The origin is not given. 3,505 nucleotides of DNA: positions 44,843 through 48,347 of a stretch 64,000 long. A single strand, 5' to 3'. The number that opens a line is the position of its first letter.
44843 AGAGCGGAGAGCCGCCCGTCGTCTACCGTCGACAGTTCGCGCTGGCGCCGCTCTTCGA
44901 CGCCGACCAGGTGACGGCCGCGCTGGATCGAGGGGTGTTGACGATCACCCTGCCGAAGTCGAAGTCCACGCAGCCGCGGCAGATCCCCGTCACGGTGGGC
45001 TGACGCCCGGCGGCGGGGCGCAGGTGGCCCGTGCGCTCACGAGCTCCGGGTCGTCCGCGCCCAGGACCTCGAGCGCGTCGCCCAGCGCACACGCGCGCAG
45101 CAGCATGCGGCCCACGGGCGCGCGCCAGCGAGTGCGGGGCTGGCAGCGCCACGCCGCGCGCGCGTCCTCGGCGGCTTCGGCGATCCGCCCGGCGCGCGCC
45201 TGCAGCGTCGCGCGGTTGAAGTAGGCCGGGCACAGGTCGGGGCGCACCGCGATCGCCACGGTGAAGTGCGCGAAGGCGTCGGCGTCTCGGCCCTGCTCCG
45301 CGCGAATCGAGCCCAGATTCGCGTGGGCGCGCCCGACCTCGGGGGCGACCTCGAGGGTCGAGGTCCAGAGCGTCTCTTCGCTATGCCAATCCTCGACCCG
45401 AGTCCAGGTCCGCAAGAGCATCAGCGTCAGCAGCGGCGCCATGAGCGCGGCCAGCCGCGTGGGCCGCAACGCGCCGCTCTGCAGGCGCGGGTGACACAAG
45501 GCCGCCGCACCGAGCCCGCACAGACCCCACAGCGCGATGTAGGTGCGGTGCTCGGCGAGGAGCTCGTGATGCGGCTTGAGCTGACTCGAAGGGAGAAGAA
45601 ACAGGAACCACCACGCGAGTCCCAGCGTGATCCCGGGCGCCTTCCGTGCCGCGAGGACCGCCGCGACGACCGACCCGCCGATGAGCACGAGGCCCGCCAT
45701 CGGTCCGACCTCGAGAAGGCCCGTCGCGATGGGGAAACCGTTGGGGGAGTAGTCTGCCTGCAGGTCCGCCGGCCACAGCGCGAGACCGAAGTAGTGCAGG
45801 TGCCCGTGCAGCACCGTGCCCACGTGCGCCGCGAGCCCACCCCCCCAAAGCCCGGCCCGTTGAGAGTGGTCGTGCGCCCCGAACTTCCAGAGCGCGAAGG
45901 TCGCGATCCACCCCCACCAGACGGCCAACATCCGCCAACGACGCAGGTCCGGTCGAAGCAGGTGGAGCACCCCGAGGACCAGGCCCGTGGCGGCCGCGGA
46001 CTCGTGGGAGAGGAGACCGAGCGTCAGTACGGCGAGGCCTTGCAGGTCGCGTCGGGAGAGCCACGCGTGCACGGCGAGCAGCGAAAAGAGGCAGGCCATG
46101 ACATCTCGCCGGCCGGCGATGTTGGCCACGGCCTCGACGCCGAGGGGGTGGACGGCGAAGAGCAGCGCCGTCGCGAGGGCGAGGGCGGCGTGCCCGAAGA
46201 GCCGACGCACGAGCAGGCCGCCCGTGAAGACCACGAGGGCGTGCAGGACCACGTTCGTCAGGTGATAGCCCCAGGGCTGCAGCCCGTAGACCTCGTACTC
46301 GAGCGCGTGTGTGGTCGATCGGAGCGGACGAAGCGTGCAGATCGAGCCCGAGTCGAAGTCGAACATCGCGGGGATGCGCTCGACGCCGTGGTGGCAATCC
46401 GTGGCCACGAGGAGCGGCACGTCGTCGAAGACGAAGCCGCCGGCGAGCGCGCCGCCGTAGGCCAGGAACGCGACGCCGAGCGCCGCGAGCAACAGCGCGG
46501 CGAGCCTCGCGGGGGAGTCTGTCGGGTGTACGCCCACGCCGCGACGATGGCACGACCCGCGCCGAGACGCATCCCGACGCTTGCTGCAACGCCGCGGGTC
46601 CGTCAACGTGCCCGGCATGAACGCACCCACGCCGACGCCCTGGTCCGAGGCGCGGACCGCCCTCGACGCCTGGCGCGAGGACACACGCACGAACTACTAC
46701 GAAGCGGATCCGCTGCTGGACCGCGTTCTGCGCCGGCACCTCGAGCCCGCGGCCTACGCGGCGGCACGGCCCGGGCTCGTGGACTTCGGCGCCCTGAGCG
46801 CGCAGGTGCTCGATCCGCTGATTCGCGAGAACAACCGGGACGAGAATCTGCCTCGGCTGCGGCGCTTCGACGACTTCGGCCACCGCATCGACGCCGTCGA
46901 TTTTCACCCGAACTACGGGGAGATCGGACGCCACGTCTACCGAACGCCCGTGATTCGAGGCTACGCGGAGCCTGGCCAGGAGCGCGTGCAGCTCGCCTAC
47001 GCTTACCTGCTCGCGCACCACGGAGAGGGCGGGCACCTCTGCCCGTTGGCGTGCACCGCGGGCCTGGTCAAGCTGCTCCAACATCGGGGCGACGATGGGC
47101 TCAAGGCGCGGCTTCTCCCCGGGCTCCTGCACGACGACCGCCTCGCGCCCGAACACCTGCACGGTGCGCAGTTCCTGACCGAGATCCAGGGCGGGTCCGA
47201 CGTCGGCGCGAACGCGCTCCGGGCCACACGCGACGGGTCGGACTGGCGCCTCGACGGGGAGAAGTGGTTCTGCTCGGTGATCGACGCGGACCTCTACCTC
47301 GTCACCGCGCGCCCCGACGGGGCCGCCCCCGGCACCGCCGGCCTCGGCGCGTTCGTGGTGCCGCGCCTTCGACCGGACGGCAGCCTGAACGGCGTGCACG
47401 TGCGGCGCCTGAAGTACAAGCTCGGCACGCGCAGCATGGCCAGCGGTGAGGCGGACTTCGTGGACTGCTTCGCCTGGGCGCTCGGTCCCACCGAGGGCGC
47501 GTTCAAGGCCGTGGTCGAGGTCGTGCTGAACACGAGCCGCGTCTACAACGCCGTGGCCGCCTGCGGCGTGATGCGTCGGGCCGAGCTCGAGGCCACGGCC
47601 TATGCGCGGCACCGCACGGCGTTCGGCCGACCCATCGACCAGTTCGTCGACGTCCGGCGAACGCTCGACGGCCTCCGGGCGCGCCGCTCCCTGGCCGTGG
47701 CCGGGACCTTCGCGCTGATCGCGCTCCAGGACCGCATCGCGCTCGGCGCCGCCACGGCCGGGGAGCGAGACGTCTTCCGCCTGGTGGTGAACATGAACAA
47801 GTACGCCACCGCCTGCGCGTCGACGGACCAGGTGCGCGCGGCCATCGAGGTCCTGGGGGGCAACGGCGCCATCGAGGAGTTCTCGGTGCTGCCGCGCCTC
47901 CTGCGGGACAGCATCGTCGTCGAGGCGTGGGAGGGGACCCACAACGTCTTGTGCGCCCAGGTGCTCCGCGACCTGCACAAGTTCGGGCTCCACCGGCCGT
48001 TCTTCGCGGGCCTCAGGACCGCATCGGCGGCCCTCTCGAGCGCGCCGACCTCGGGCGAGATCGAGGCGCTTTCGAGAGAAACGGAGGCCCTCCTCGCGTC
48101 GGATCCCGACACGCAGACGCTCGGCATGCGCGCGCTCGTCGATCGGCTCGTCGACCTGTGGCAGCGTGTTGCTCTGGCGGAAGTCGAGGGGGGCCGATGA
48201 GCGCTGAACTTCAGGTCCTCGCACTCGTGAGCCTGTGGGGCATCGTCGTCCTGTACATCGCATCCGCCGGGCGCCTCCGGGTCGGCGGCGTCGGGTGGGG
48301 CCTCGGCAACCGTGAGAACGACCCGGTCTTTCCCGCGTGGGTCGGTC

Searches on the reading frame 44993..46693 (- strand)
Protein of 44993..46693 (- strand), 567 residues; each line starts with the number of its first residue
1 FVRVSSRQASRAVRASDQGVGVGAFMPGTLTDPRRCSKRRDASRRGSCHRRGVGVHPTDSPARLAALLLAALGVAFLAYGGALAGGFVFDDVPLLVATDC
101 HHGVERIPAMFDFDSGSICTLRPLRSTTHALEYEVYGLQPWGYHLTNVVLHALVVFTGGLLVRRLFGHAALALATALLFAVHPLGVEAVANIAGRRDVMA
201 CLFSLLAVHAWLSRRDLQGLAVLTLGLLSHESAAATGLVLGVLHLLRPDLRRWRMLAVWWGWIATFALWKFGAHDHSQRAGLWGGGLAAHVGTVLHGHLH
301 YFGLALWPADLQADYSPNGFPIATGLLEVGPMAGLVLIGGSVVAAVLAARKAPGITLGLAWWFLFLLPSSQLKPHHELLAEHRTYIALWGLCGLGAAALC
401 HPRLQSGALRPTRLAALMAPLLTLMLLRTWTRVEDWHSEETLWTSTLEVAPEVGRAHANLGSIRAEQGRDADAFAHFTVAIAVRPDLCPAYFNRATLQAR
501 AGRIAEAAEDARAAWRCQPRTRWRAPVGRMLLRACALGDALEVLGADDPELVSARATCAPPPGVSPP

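Call 41: search_protein_families(library=pfam, proteins=[window:44993-46693:-], max_evalue=0.001)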
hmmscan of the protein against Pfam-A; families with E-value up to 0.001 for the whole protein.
window:44993-46693:- (567 aa): 1 family
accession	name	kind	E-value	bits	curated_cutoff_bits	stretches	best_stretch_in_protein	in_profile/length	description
PF07719.23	TPR_2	-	2e-05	24.8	27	0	455-486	2-33/34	Tetratricopeptide repeat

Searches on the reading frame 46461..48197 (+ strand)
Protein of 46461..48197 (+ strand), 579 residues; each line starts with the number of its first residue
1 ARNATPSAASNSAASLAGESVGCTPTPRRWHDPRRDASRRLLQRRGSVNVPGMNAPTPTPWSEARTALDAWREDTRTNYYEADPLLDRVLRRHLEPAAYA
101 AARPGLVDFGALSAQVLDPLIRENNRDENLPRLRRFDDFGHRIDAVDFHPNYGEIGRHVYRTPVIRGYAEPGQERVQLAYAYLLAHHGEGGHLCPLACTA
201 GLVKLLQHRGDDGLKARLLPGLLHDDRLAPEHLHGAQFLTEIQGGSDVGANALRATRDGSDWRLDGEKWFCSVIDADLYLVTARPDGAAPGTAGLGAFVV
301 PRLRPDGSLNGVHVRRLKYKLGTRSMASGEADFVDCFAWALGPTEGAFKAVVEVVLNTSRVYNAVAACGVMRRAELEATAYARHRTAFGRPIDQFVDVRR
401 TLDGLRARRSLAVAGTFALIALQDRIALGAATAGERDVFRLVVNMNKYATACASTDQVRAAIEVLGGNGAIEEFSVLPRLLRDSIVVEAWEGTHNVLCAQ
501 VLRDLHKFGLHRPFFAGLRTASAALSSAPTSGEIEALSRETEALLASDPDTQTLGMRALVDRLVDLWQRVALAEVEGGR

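Call 41: search_protein_families(library=pfam, proteins=[window:46461-48197:+], max_evalue=0.001)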
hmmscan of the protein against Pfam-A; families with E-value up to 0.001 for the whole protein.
window:46461-48197:+ (579 aa): 3 families
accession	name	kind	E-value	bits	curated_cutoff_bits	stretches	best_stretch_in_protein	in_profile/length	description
PF00441.29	Acyl-CoA_dh_1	-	3.6e-18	66.6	22.4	1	351-505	6-149/150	Acyl-CoA dehydrogenase, C-terminal domain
PF02770.24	Acyl-CoA_dh_M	-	1.9e-15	57.3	33.3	1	238-336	3-97/97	Acyl-CoA dehydrogenase, middle domain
PF18158.6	AidB_N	-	2e-15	57.6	22.9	1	77-224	9-151/156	Adaptive response protein AidB N-terminal domain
